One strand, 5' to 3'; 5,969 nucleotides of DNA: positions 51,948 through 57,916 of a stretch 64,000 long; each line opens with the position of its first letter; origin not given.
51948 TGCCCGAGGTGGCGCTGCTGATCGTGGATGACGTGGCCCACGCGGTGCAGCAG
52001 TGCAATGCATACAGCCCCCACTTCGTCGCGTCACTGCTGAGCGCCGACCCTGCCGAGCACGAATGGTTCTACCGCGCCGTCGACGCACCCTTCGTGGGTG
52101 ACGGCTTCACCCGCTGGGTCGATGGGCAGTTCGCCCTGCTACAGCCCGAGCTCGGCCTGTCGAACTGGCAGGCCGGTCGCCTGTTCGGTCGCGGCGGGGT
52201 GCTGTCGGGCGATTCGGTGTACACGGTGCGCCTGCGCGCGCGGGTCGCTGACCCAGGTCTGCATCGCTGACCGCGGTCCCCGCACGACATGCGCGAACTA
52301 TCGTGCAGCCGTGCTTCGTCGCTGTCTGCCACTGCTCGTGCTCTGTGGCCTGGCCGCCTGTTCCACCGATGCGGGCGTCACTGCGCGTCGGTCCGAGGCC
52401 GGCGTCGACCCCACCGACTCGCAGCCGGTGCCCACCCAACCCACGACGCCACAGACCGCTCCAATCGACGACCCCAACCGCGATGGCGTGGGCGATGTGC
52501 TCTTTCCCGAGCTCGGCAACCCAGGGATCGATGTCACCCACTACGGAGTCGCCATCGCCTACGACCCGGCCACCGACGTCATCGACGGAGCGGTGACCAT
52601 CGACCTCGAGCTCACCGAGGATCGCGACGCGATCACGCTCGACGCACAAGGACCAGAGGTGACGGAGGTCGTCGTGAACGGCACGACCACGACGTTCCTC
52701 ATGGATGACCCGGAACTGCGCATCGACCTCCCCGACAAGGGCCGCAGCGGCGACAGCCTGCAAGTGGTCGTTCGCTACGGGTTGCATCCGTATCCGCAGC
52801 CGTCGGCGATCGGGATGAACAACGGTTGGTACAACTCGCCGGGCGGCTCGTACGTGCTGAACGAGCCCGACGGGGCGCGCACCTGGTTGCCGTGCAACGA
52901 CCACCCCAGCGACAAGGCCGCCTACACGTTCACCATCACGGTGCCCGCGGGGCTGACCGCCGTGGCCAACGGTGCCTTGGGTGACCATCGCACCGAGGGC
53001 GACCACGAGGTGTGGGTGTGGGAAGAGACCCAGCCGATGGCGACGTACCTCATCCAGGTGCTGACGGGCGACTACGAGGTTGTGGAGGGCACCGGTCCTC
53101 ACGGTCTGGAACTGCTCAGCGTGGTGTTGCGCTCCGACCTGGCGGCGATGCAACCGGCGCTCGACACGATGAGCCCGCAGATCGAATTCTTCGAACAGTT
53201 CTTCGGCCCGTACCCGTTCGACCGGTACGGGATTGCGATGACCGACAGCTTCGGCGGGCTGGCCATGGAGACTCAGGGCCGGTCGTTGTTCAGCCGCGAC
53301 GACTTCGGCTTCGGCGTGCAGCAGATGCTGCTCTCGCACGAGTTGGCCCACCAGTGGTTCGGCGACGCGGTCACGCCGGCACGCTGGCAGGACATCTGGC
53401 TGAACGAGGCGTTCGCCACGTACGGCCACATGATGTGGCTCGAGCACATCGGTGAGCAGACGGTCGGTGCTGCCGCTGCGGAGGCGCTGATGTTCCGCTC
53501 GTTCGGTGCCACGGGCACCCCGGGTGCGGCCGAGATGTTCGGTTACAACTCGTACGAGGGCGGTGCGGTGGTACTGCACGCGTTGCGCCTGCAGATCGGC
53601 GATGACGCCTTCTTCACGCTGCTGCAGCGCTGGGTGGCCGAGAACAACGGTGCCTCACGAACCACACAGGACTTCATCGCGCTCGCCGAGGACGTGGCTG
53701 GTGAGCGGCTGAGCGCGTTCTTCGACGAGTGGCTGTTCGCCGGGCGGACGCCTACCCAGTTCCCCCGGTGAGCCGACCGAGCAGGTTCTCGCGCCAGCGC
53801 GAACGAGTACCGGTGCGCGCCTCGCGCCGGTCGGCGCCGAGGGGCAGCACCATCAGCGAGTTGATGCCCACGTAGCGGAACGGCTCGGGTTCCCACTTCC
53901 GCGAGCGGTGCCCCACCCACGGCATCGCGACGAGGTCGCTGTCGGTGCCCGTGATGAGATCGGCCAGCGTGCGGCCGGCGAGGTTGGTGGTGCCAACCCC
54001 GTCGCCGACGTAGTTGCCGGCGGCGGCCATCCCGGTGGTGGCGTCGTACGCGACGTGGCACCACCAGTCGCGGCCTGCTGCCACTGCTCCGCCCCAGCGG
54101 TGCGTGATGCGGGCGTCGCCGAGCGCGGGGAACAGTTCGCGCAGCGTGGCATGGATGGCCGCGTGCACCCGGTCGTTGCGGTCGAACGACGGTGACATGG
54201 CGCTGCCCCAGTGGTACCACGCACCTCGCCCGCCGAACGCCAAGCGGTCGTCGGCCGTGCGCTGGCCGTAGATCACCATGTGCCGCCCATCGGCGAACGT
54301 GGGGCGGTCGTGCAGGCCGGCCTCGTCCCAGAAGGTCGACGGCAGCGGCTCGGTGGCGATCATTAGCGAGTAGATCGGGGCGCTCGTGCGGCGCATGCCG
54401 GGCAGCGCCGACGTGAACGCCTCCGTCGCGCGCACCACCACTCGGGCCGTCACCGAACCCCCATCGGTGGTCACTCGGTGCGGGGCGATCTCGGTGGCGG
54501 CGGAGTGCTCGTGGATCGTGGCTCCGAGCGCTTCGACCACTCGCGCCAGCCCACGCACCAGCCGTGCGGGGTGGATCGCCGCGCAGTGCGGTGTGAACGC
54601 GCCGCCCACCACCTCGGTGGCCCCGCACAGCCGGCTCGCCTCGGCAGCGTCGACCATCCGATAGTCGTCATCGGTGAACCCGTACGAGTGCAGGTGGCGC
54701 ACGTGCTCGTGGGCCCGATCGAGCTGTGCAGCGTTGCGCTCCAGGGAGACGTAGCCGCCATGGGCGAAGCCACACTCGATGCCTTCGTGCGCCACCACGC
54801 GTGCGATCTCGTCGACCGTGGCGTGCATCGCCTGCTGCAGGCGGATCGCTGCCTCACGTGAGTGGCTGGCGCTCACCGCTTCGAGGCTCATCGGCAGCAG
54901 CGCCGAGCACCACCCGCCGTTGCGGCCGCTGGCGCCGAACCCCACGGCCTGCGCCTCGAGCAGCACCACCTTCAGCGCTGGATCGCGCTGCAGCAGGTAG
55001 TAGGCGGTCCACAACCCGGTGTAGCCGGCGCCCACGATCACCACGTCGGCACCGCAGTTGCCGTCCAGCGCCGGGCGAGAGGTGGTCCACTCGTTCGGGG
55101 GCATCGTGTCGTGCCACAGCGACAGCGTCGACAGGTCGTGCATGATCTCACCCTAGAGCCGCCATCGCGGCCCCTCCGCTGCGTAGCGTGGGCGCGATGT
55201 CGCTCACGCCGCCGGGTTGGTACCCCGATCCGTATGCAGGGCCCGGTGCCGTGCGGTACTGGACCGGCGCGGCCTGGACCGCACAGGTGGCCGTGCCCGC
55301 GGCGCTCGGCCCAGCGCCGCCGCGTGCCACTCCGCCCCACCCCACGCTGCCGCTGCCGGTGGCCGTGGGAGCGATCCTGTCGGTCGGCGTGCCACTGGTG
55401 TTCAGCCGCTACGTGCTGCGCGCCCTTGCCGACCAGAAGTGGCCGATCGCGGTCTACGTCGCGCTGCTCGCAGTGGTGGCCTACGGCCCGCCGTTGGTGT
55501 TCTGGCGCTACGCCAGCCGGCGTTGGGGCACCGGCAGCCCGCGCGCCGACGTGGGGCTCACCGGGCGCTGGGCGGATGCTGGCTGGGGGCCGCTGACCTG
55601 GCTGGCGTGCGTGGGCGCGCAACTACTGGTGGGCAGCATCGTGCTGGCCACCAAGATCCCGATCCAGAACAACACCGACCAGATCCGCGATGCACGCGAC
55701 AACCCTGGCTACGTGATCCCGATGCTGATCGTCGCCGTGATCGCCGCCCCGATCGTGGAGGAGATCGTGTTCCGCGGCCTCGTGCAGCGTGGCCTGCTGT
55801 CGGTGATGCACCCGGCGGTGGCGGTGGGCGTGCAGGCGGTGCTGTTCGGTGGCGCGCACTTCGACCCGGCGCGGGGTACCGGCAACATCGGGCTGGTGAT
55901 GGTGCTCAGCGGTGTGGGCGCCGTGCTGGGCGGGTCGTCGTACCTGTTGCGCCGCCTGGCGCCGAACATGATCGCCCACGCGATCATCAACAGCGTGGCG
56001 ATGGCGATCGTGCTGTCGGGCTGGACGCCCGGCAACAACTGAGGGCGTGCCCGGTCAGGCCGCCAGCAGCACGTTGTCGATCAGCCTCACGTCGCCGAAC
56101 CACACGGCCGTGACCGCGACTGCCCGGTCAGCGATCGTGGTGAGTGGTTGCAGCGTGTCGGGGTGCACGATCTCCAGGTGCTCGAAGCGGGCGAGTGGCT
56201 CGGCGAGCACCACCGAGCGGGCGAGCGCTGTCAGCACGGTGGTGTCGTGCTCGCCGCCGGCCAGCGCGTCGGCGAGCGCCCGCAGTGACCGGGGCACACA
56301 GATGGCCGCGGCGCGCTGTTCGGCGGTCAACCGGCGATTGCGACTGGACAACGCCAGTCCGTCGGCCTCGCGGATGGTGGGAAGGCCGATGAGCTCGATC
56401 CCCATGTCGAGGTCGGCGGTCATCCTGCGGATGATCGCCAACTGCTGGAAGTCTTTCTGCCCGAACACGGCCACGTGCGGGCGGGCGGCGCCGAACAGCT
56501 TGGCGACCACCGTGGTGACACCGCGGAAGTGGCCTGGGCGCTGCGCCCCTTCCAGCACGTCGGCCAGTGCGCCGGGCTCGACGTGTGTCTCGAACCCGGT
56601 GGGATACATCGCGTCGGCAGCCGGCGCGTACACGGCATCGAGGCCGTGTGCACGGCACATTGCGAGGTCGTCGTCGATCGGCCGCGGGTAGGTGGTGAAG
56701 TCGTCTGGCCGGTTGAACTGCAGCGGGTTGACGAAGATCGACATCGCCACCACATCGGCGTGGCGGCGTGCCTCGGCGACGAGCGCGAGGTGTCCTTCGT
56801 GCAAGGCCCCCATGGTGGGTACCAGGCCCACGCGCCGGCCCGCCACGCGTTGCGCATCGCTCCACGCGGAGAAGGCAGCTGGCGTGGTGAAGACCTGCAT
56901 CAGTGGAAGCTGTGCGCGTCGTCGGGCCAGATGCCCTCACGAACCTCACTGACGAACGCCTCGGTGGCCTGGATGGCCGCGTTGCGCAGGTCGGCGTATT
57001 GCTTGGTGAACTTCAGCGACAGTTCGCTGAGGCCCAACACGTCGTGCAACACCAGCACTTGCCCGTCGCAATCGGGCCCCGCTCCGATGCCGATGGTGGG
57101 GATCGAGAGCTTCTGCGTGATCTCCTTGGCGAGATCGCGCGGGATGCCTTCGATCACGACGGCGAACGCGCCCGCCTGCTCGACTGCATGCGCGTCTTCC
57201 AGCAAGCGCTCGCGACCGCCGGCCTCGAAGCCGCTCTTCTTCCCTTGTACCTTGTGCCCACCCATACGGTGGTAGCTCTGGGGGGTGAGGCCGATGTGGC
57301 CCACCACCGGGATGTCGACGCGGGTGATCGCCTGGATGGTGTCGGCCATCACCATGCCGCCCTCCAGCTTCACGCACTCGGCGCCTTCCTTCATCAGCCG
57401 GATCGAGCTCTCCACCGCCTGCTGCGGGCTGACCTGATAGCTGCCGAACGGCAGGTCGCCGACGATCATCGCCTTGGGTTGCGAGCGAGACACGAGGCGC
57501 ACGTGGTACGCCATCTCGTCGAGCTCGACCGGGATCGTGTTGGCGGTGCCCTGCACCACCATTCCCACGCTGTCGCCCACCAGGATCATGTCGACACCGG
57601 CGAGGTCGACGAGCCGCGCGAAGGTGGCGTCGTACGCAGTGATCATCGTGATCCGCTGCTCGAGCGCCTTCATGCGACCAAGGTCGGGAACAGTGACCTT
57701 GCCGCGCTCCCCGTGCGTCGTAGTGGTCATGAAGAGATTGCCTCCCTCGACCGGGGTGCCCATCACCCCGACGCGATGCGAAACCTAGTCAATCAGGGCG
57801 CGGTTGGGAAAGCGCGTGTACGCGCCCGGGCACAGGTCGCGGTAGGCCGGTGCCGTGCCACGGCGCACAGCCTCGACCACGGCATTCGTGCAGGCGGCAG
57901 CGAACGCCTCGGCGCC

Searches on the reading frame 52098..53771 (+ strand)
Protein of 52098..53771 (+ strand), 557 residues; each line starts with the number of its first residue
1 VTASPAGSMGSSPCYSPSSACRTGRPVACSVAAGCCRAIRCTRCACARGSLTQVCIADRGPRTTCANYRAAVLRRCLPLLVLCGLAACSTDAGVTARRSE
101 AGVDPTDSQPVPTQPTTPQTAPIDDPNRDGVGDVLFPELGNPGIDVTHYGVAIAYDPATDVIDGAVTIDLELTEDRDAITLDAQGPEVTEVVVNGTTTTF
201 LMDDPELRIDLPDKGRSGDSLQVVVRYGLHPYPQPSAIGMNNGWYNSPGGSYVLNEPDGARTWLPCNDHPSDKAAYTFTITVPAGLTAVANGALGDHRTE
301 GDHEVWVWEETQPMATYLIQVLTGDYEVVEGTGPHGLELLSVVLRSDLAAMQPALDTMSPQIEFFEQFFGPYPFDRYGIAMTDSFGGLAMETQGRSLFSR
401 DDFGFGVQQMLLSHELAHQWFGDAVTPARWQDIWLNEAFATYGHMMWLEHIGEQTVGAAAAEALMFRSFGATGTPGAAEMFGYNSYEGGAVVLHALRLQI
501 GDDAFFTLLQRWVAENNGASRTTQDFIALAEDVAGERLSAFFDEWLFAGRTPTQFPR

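Call 26: search_protein_families(library=pfam, proteins=[window:52098-53771:+], max_evalue=0.00001)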
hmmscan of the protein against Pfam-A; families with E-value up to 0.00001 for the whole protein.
window:52098-53771:+ (557 aa): 2 families
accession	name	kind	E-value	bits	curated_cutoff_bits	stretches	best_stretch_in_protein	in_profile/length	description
PF01433.26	Peptidase_M1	-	8.5e-29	101.1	27.7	1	354-545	2-218/218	Peptidase family M1 domain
PF17900.6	Peptidase_M1_N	-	2.8e-18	67.1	25.8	1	147-318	3-186/186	Peptidase M1 N-terminal domain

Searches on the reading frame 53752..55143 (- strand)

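Call 26: search_protein_families(library=pfam, proteins=[window:53752-55143:-], max_evalue=0.00001)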
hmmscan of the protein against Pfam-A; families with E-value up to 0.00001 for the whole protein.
window:53752-55143:- (463 aa): 2 families
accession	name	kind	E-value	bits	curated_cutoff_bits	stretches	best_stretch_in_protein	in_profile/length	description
PF01266.30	DAO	-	1.4e-56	192.9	27.9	1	33-396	1-353/353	FAD dependent oxidoreductase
PF01946.23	Thi4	-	7.6e-08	32.3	26.2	1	30-78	16-62/235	Thi4 family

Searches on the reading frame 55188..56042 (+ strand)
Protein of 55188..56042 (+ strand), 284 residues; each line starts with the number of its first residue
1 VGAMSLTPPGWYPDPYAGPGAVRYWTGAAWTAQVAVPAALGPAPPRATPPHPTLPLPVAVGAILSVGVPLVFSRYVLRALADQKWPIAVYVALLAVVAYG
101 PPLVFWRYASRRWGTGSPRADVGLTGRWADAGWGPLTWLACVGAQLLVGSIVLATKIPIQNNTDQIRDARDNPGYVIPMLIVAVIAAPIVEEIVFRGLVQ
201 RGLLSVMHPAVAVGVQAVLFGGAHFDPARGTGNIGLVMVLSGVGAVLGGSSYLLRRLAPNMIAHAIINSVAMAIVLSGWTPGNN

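Call 26: search_protein_families(library=pfam, proteins=[window:55188-56042:+], max_evalue=0.00001)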
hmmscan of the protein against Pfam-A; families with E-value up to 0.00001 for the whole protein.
window:55188-56042:+ (284 aa): 2 families
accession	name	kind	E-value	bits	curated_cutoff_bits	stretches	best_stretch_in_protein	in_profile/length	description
PF02517.21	Rce1-like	-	3.9e-17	62.8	22.4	1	176-269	4-92/93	Type II CAAX prenyl endopeptidase Rce1-like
PF10708.14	DUF2510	-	1.2e-09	38.1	24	1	9-42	1-28/35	Protein of unknown function (DUF2510)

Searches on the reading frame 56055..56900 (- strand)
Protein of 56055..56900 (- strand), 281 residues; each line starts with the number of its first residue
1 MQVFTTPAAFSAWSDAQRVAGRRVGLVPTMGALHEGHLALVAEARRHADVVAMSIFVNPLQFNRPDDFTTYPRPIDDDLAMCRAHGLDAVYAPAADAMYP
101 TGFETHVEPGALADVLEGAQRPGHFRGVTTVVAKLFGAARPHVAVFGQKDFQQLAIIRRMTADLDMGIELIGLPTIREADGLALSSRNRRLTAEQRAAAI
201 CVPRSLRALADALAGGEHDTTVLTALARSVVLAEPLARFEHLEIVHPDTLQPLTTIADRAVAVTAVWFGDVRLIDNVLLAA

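Call 26: search_protein_families(library=pfam, proteins=[window:56055-56900:-], max_evalue=0.00001)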
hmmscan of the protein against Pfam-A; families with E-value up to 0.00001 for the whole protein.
window:56055-56900:- (281 aa): 1 family
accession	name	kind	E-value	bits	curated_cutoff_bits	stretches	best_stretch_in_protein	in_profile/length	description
PF02569.21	Pantoate_ligase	-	3.2e-98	328.6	20.7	1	2-277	1-267/268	Pantoate-beta-alanine ligase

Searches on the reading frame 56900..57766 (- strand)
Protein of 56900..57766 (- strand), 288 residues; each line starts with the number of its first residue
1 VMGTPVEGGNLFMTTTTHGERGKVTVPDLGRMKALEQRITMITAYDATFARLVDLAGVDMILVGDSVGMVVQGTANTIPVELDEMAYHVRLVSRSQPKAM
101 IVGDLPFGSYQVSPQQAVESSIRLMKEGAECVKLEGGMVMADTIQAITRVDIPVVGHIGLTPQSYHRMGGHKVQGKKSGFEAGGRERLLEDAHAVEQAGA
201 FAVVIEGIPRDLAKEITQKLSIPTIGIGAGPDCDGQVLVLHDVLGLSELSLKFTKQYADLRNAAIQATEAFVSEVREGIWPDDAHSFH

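Call 26: search_protein_families(library=pfam, proteins=[window:56900-57766:-], max_evalue=0.00001)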
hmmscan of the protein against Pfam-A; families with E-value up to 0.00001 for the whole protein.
window:56900-57766:- (288 aa): 1 family
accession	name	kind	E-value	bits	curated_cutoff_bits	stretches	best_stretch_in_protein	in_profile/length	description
PF02548.21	Pantoate_transf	-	8.2e-108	360.2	28.7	1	23-282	1-258/259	Ketopantoate hydroxymethyltransferase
